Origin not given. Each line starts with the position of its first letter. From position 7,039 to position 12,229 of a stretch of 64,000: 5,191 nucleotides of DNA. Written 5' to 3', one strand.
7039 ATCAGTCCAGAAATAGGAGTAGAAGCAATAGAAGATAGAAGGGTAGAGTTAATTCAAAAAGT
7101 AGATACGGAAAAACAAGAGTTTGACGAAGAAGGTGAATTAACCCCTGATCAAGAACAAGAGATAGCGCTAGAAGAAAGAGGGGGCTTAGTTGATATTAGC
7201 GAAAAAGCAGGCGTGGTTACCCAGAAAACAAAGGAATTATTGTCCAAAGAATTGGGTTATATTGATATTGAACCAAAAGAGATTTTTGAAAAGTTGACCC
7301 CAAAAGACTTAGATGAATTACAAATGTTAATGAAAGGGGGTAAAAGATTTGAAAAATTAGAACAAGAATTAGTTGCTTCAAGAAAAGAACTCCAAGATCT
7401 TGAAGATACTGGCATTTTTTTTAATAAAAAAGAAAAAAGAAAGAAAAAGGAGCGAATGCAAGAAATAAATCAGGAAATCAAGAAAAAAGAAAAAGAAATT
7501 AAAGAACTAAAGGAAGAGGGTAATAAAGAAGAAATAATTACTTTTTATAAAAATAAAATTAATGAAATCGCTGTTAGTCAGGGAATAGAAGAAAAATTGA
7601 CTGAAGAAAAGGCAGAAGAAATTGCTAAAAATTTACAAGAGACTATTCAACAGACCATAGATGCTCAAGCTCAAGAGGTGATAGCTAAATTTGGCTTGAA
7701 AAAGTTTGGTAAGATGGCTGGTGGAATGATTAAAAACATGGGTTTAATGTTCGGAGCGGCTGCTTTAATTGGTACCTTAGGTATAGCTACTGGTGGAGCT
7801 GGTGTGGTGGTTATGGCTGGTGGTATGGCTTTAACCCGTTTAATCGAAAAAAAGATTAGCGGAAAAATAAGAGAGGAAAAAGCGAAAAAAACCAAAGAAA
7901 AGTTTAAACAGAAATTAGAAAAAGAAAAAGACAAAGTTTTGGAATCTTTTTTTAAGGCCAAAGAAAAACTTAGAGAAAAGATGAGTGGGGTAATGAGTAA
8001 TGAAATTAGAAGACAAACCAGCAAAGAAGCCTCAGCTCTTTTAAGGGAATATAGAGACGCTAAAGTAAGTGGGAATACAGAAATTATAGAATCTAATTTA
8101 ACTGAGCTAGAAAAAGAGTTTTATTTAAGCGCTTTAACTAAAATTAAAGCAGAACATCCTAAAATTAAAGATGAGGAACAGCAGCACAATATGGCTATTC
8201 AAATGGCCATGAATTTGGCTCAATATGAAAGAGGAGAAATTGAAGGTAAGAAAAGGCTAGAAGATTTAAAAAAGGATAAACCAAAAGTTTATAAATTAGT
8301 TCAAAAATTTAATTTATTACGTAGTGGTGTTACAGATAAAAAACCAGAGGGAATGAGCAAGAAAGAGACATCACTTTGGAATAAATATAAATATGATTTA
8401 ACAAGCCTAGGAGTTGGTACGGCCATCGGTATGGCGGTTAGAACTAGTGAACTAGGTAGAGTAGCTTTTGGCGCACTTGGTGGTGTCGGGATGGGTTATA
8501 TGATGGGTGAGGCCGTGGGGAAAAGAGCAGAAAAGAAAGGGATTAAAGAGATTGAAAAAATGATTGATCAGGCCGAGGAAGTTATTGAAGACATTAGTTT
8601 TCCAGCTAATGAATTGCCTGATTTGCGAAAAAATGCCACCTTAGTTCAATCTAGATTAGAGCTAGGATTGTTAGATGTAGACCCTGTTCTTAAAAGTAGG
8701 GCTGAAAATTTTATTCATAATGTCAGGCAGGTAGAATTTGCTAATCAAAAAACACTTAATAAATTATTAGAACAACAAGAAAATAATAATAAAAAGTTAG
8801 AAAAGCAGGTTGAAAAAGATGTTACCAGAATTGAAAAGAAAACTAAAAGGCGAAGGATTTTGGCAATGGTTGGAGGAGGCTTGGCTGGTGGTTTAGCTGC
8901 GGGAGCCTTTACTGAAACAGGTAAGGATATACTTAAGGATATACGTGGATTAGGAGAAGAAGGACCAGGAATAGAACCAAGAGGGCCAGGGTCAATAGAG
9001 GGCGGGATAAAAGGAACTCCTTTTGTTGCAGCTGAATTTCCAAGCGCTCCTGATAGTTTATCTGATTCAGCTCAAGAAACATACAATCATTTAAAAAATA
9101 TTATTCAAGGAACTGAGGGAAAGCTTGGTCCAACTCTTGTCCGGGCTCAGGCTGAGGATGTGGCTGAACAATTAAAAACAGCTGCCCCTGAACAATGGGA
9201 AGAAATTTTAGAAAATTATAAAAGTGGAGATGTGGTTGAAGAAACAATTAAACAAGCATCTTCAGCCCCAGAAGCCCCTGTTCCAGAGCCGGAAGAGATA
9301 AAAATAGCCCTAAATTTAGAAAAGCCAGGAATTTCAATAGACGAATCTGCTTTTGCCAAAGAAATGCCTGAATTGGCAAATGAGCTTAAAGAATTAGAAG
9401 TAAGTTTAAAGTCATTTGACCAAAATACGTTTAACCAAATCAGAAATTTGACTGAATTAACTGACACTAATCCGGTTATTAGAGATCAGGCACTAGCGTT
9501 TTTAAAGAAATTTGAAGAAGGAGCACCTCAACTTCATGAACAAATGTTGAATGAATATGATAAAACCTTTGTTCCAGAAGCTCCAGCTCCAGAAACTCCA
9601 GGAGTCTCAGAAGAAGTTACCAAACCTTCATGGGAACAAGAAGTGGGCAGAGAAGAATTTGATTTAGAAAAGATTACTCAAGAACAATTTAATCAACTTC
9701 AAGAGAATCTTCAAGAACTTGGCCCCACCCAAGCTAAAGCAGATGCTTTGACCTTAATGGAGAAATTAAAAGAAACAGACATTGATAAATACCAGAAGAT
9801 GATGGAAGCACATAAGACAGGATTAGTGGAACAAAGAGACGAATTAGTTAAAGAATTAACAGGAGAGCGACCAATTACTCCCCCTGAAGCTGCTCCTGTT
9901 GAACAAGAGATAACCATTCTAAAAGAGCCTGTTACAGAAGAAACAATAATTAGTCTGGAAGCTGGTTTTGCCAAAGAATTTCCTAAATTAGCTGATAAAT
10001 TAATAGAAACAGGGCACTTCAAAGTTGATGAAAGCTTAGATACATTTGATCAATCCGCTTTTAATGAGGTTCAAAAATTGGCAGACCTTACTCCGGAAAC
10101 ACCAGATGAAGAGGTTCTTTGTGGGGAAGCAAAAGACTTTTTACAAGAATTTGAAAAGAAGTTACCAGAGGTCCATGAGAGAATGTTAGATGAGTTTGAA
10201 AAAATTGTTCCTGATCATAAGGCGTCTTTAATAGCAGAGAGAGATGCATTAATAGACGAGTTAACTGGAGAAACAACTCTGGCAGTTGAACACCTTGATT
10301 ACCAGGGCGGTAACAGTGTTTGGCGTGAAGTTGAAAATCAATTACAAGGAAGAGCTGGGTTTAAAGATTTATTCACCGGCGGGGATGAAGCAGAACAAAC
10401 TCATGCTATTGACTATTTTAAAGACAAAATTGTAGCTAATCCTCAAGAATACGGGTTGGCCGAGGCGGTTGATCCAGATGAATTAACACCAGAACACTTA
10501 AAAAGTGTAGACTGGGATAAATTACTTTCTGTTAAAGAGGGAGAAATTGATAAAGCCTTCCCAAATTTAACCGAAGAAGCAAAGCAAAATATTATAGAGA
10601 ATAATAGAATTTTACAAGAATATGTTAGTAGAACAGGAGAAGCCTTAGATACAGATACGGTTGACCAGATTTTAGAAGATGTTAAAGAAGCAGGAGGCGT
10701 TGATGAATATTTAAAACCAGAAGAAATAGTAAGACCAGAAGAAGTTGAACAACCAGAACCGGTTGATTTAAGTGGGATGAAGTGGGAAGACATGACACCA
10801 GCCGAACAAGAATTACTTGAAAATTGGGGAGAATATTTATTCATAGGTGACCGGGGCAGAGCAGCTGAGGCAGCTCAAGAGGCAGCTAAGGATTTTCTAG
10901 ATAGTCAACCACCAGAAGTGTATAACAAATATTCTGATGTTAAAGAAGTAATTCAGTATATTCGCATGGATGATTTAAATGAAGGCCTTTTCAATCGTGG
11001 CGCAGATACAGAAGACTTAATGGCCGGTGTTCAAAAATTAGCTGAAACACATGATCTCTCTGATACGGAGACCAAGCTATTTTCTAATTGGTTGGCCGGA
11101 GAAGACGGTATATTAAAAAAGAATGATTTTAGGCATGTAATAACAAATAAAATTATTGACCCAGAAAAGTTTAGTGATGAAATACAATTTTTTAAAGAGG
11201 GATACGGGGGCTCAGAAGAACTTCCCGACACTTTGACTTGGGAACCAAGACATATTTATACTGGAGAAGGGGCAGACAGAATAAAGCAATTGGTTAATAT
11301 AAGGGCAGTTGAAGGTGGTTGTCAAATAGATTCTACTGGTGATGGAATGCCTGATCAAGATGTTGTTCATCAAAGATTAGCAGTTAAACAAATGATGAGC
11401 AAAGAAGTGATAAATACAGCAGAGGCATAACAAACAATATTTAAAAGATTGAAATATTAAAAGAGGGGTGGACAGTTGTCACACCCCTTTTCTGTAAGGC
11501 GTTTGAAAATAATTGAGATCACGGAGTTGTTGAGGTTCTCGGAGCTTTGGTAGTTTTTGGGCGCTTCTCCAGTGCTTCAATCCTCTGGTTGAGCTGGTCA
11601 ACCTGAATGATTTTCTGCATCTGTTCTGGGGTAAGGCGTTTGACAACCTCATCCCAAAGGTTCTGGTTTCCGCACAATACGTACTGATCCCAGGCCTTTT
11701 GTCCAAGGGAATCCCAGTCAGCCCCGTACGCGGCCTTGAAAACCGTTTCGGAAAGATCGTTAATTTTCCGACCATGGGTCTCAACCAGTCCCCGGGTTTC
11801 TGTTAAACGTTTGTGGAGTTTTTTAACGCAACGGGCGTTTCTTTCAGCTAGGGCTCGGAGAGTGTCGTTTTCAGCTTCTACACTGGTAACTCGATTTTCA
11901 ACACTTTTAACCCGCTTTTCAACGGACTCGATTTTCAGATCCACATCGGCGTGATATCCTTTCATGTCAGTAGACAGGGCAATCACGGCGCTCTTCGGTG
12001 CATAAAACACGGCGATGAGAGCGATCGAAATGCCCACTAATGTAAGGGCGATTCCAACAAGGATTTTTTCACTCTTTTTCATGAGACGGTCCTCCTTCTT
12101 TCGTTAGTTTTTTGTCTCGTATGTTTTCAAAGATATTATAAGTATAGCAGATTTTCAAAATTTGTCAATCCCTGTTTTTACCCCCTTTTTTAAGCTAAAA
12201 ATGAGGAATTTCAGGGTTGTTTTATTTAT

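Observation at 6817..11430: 1537-aa giant acidic coiled-coil protein with glycine-rich membrane hairpins and internal repeats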

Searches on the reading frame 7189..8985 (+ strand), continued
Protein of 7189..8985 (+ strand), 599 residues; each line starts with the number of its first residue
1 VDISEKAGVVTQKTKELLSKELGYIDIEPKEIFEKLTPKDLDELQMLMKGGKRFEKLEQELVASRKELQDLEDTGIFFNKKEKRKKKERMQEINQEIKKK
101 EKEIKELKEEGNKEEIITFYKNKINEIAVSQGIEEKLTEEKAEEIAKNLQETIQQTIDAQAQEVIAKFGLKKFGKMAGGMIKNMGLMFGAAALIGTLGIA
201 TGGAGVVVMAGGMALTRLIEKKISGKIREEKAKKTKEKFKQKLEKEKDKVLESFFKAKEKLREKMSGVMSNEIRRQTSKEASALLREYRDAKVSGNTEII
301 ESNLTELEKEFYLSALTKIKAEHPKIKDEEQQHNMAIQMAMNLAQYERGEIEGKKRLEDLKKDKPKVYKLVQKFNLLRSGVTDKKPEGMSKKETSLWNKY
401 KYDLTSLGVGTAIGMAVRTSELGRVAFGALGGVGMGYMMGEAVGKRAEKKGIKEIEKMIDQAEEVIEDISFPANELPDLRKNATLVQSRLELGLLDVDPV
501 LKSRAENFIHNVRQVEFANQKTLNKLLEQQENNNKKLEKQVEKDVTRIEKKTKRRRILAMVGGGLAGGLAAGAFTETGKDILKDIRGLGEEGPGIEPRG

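Call 90: search_protein_families(library=pfam, proteins=[P0039, P0054, P0056, P0058], max_evalue=0.01)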
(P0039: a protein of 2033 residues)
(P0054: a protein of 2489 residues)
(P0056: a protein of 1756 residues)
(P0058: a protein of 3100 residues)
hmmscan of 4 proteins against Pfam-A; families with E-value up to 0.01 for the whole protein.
P0039 (2033 aa): 1 family
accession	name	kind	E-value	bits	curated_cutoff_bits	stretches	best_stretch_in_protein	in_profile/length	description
PF09397.16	FtsK_gamma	-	4.2e-05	23.6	30.6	1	575-603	16-44/63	Ftsk gamma domain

P0054 (2489 aa): 0 families

P0056 (1756 aa): 1 family
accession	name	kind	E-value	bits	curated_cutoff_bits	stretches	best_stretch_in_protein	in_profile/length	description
PF21663.2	WipA_Phos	-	1.9e-15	57.4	27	1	350-569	3-225/238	WipA-like, phosphatase domain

P0058 (3100 aa): 0 families
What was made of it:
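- Accessory domains on the N side are of cytoplasmic type: a WipA-like metallophosphatase in P0056 (57 bits) and a weak FtsK-gamma match in P0039 (call 90).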

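Call 94: fold_search(model_id=the predicted structure, library=pdb)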
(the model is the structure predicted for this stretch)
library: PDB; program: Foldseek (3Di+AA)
matches with E <= 10: 11; with E <= 0.001: 0
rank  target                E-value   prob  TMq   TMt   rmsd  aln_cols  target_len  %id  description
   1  7rdr_A                2.0e+00  0.08  0.14  0.16  23.5       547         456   12  Circular tandem repeat protein with novel repeat topology and enhanced subunit contact surfaces (released 2021-09-01)
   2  2wau_A                2.6e+00  0.06  0.08  0.13  15.0       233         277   11  Structure of DBL6 epsilon domain from VAR2CSA (released 2009-08-18)
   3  9xb9_A                3.3e+00  0.05  0.07  0.10  32.0       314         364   10  Human KCNQ2-CaM in complex with QO-58 and PIP2 (released 2026-01-28)
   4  9dgq_m                3.7e+00  0.02  0.09  0.03  49.1       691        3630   12  Structure of dynein-1 on microtubules (released 2025-09-10)
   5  5h7b_A                5.0e+00  0.03  0.07  0.13  24.1       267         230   12  Crystal structure of a repeat protein with five Protein A repeat modules (released 2017-06-28)
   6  7da5_A                5.2e+00  0.03  0.10  0.14  24.9       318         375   13  Cryo-EM structure of the human MCT1 D309N mutant in complex with Basigin-2 in the inward-open conformation. (released 2020-12-23)
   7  7cr7_A                5.2e+00  0.02  0.08  0.11  32.1       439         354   10  human KCNQ2-CaM in complex with retigabine (released 2020-09-16)
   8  8j05_A                6.2e+00  0.02  0.08  0.12  29.2       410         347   10  Human KCNQ2-CaM complex in the presence of PIP2 (released 2023-12-06)
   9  7v5d_A                6.5e+00  0.03  0.08  0.08  21.1       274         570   15  Cryo-EM structure of the mouse ABCB9 (PG-bound) (released 2022-10-19)
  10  9ixy_A                7.4e+00  0.02  0.07  0.10  32.9       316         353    9  Human KCNQ2-CaM-Ebio2 Complex in the Presence of PIP2 (released 2025-03-19)
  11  8th8_K                9.2e+00  0.03  0.12  0.14  93.0       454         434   15  Linker domain of Nexin-dynein regulatory complex from Tetrahymena thermophila (released 2023-09-20)

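Call 95: fold_search(model_id=the predicted structure, library=viral)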
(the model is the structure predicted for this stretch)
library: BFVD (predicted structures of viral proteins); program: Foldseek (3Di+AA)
matches with E <= 10: 82; with E <= 0.001: 0
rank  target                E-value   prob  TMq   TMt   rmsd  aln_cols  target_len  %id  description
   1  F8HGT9                3.7e-01  0.10  0.11  0.07  30.8       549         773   14  (no name in the UniProt tables at hand)
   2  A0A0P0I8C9            6.7e-01  0.18  0.13  0.11  32.5       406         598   12  (no name in the UniProt tables at hand)
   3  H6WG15                8.4e-01  0.04  0.09  0.07  24.4       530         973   13  Virion structural protein and packaging [Cyanophage S-TIM5]
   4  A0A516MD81            9.5e-01  0.06  0.09  0.07  35.2       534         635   13  (no name in the UniProt tables at hand)
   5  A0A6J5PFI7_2          1.3e+00  0.05  0.11  0.06  49.3       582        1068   14  Large polyvalent protein associated domain-containing protein [uncultured Caudovirales phage]
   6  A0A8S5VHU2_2          1.4e+00  0.08  0.14  0.08  29.6       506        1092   11  Tail tape measure [Siphoviridae sp. cthu813]
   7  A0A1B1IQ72            1.7e+00  0.06  0.12  0.10  49.5       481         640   14  (no name in the UniProt tables at hand)
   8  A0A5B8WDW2            1.9e+00  0.15  0.13  0.06  24.8       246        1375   15  Genome polyprotein (Fragment) [Rhinovirus C]
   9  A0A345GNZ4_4          2.0e+00  0.12  0.14  0.06  36.0       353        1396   12  (no name in the UniProt tables at hand)
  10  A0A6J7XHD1            2.4e+00  0.04  0.11  0.07  37.6       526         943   15  Bacteriophage lambda, GpH, tail tape measure, N-terminal [uncultured Caudovirales phage]
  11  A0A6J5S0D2            2.5e+00  0.23  0.13  0.27  24.2       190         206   16  Uncharacterized protein [uncultured Caudovirales phage]
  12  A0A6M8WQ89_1          2.5e+00  0.09  0.11  0.07  27.5       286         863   11  (no name in the UniProt tables at hand)
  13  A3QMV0                2.8e+00  0.10  0.10  0.21  20.7       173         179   11  Viral interleukin-10 homolog [Cyprinid herpesvirus 3]
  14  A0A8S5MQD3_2          3.1e+00  0.06  0.13  0.09  38.9       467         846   13  Tape measure domain protein [Siphoviridae sp. ctA4S13]
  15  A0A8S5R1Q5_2          3.1e+00  0.03  0.12  0.06  38.1       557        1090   15  Tail tape measure [Siphoviridae sp. ctj7g1]
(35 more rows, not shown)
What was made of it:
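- On Phage tail tape-measure proteins: Viral fold hits have E >= 0.37 (call 95).
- Several tape-measure models appear among the non-significant viral fold hits (E 1.4-4.3, TM < 0.15; call 95). All fold matches are non-significant (call 95).
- Tried and rejected: Foldseek against PDB and against viral models gave nothing at E <= 0.001 (calls 94, 95).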

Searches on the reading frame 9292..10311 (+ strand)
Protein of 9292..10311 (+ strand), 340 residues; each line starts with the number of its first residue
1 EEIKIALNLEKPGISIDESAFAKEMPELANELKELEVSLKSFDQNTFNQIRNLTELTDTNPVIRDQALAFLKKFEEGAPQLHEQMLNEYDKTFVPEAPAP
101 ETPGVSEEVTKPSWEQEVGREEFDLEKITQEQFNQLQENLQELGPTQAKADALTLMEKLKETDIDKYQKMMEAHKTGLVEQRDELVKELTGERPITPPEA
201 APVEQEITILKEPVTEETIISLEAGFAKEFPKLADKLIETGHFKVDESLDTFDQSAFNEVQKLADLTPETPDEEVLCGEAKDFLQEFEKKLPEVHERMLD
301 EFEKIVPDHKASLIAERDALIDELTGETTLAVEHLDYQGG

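Call 79: find_homologous_proteins(query=window:9292-10311:+, max_evalue=0.001)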
Query seq(340 aa): 3984 candidates shared short words with the query, none scored E <= 0.001.

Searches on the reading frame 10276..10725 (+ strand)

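Call 59: search_protein_families(library=pfam, proteins=[window:10276-10725:+], max_evalue=10)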
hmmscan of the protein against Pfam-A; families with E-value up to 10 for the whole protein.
seq(150 aa): 2 families
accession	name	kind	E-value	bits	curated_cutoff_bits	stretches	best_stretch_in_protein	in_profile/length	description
PF04867.17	DUF643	-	0.038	15.1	25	1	82-138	10-67/114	Protein of unknown function (DUF643)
PF02994.20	Transposase_22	-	0.19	12.5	22.4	1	88-120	25-57/98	L1 transposable element RBD-like domain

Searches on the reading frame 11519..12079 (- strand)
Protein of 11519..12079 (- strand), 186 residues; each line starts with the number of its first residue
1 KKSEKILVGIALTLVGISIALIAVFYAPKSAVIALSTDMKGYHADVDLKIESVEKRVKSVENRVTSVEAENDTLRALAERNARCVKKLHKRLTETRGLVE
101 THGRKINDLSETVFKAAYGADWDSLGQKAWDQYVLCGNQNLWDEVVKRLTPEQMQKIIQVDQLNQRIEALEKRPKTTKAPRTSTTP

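Call 3: search_protein_families(library=pfam, proteins=[window:11519-12079:-], max_evalue=1)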
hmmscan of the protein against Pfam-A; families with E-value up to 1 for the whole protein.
window:11519-12079:- (186 aa): 34 families (the best 25 are shown)
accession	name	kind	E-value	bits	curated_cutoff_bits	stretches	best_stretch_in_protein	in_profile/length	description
PF23991.1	DUF7310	-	2.3e-05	25.2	40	1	43-80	25-62/83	Coiled-coil region of unknown function (DUF7310)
PF19220.6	Rod_CreS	-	0.00039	20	100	1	47-110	110-173/359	Crescentin, rod domain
PF24073.1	DUF7365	-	0.0013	19.3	27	1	7-100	9-95/101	Coiled-coil region of unknown function (DUF7365)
PF17078.10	SHE3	-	0.004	17.4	30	1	39-111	22-94/228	SWI5-dependent HO expression protein 3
PF07558.16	Shugoshin_N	-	0.0076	16.5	30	1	56-77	22-43/45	Shugoshin N-terminal coiled-coil region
PF15619.11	Lebercilin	-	0.012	15.6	34.3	1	49-111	82-145/193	Ciliary protein causing Leber congenital amaurosis disease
PF08647.16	BRE1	-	0.016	15.7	27.9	1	47-100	37-90/95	BRE1 E3 ubiquitin ligase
PF10234.14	Cluap1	-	0.016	15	25.8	1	30-94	154-218/268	Clusterin-associated protein-1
PF25450.1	Rab11-FIP3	-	0.024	15.4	31.9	1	47-101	53-107/125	Rab11-FIP3-like domain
PF16326.10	ABC_tran_CTD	-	0.03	15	32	0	49-89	16-58/69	ABC transporter C-terminal domain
PF16331.10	TolA_bind_tri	-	0.031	14.8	30.1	1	60-94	23-57/76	TolA binding protein trimerisation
PF01105.29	EMP24_GP25L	-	0.036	14.6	25.9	1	47-93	110-156/182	emp24/gp25L/p24 family/GOLD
PF10805.13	DUF2730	-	0.038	14.5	24.9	1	50-111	35-91/102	Protein of unknown function (DUF2730)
PF04912.19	Dynamitin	-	0.046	13.5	31.8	0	49-96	270-317/396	Dynamitin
PF18504.6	Csm1_N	-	0.05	14.4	26.3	1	51-105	9-63/70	Csm1 N-terminal domain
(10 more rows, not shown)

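Call 4: search_protein_families(library=ncbifam, proteins=[window:11519-12079:-], max_evalue=1)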
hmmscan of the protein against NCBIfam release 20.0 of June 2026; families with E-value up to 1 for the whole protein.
window:11519-12079:- (186 aa): 20 families
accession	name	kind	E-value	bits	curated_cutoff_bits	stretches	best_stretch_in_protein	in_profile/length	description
TIGR03185.1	DNA_S_dndD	equivalog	8.2e-05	21.3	245.85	1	46-173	207-328/650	DNA sulfur modification protein DndD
NF053563.1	Rkd4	equivalog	0.00097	17.4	860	1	36-173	338-471/747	arcadin-4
NF010725.0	PRK14127.1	equivalog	0.0031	17.9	91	1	37-89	20-73/111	cell division regulator GpsB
NF047516.1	LA_3659_fam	equivalog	0.0072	15.9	36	1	48-108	127-189/221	LA_3659 family protein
NF047514.1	SpiroCoCo_N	equivalog_domain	0.0072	15.9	75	1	48-108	127-189/221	SpiroCoCo family coiled-coil protein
NF033885.1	conj_TraP_IncI1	equivalog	0.021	14.6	135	1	4-113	14-123/217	conjugal transfer protein TraP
NF049873.2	cytotoxin_MakE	exception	0.021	13.8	360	1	21-114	108-202/352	alpha-pore-forming cytotoxin subunit MakE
NF043058.1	T4SS_LegC2C7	subfamily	0.023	13.7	350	1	47-113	142-208/348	LegC2/C7 family Dot/Icm T4SS effector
NF052682.1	morpho_FcmC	equivalog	0.029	14.7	90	0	26-70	48-89/159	filament morphology membrane protein FcmC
NF046104.1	PptglHdxlasePcsB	equivalog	0.039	13.1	450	1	44-93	35-98/400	peptidoglycan hydrolase PcsB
NF047515.1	SpiroCoCo_C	equivalog_domain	0.045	12.9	125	1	48-111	128-194/313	SpiroCoCo family coiled-coil protein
TIGR04523.1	Mplasa_alph_rch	subfamily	0.051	11.5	270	1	49-108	555-614/745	helix-rich protein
NF004711.0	PRK06049.1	equivalog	0.053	13.7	130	1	42-115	32-103/156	50S ribosomal protein L30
NF002244.0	PRK01156.1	equivalog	0.082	10.9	847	1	38-102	664-728/895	DNA double-strand break repair ATPase Rad50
NF041305.1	SecF_Halo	equivalog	0.11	11.8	420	1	3-78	15-93/289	protein translocase subunit SecF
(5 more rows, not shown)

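Call 19: search_protein_families(library=phrogs, proteins=[window:11519-12079:-], max_evalue=0.1)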
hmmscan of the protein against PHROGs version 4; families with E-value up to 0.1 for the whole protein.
window:11519-12079:- (186 aa): 20 families
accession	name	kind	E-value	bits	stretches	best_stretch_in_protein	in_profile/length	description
phrog_937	-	other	0.0013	20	1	152-177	59-84/115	hemolysin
phrog_5975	-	unknown function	0.0018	19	1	13-94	23-100/182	-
phrog_23525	-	unknown function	0.0043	17.9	1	3-31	3-33/50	-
phrog_30686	-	unknown function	0.0046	18.6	1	39-113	6-80/109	-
phrog_12665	-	unknown function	0.0047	17.6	1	51-102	7-58/224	-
phrog_33117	-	unknown function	0.006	17.2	1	42-81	38-81/248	-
phrog_6664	-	unknown function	0.0089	17.5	1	8-88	8-85/97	-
phrog_699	-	unknown function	0.012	16.5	0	33-68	7-42/80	-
phrog_736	-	unknown function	0.013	16.6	0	7-73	19-68/112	-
phrog_13576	-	other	0.014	16.6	0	44-101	66-123/126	methyltransferase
phrog_3413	-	unknown function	0.015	16.6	1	50-81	38-69/106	-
phrog_1296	-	lysis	0.018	16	1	13-94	10-83/93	holin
phrog_14255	-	unknown function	0.029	15.4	1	5-118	32-143/167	-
phrog_36217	-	unknown function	0.033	15.6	0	60-100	36-76/115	-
phrog_18872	-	unknown function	0.039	14.9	0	127-161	63-97/158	-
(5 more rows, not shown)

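Call 69: search_protein_families(library=padloc, proteins=[window:11519-12079:-], max_evalue=0.1)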
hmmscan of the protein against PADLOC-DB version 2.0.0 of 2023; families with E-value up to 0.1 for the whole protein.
window:11519-12079:- (186 aa): 1 family
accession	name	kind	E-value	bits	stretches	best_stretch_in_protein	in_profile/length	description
PDLC00006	DruC1|DruC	-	0.001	15.6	1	46-177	173-302/626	Unknown function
